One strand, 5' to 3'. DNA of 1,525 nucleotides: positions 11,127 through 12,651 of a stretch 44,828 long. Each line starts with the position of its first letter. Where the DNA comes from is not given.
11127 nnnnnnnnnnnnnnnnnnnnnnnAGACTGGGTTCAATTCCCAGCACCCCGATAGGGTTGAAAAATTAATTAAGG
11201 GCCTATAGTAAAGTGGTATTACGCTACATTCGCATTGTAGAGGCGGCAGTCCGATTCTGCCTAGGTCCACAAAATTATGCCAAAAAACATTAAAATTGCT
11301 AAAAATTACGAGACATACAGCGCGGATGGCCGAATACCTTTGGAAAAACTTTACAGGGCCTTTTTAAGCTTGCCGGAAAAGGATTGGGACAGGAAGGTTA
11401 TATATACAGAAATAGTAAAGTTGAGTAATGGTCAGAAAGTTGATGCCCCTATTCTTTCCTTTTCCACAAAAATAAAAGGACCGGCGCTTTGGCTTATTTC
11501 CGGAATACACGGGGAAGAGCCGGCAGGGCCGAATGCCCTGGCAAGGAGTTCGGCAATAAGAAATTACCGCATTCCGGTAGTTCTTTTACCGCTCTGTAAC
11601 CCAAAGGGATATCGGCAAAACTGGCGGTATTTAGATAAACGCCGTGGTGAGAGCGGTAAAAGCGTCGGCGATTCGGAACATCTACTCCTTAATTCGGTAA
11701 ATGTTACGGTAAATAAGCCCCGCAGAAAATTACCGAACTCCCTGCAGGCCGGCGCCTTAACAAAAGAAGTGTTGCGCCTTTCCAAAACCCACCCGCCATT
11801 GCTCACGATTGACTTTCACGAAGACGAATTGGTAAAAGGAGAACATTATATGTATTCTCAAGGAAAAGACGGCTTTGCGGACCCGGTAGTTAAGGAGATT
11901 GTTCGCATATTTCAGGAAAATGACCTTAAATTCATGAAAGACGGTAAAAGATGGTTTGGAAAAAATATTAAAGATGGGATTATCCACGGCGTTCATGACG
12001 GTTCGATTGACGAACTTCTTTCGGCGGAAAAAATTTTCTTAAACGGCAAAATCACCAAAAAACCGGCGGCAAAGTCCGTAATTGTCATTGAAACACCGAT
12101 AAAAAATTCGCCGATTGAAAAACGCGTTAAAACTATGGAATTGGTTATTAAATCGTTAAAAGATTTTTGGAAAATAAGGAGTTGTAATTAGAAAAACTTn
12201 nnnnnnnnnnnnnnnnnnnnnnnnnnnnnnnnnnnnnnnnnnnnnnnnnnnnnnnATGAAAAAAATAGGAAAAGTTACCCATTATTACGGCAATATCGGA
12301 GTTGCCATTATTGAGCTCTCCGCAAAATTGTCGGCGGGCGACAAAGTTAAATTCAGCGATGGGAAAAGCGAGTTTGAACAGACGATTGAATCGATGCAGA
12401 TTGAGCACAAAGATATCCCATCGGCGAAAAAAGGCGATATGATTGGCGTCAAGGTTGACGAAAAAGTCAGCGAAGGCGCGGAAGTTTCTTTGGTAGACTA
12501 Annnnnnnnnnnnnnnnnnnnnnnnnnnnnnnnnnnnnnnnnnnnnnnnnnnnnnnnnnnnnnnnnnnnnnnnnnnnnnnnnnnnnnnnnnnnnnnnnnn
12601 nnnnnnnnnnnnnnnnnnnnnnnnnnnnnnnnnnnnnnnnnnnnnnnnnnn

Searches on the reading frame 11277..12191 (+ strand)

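Call 7: search_protein_families(library=ncbifam, proteins=[window:11277-12191:+], max_evalue=0.01)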
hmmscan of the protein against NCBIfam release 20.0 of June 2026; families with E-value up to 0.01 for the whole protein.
window:11277-12191:+ (304 aa): 1 family
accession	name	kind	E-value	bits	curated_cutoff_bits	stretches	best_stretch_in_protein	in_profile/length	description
NF052223.1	ActylOrnDeactShew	equivalog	4.4e-06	26.1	400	1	63-249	58-232/269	N-acetyl-ornithine deacetylase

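Call 8: search_protein_families(library=pfam, proteins=[window:11277-12191:+], max_evalue=0.01)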
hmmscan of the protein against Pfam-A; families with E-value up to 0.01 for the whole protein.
window:11277-12191:+ (304 aa): 1 family
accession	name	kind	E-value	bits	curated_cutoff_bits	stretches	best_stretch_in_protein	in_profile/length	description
PF24827.1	AstE_AspA_cat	-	0.0015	18.5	25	1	68-120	2-57/192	Succinylglutamate desuccinylase/Aspartoacylase catalytic domain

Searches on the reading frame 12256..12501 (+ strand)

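Call 7: search_protein_families(library=ncbifam, proteins=[window:12256-12501:+], max_evalue=0.01)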
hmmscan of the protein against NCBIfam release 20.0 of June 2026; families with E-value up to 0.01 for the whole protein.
window:12256-12501:+ (81 aa): 1 family
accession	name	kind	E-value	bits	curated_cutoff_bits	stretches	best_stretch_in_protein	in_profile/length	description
NF008969.0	PRK12317.1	subfamily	0.0015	17.2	502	1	13-67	242-293/426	elongation factor 1-alpha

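Call 8: search_protein_families(library=pfam, proteins=[window:12256-12501:+], max_evalue=0.01)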
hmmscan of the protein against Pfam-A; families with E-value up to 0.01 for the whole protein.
window:12256-12501:+ (81 aa): 3 families
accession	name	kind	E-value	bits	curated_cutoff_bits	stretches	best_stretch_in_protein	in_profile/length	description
PF16325.11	Peptidase_U32_C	-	0.00022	21.7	28.2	1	4-74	6-79/83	Peptidase family U32 C-terminal domain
PF03144.31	GTP_EFTU_D2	-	0.0067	17.3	30.3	1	24-67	12-58/73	Elongation factor Tu domain 2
PF14578.12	GTP_EFTU_D4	-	0.0077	16.6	23.8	1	21-77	26-79/86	Elongation factor Tu domain 4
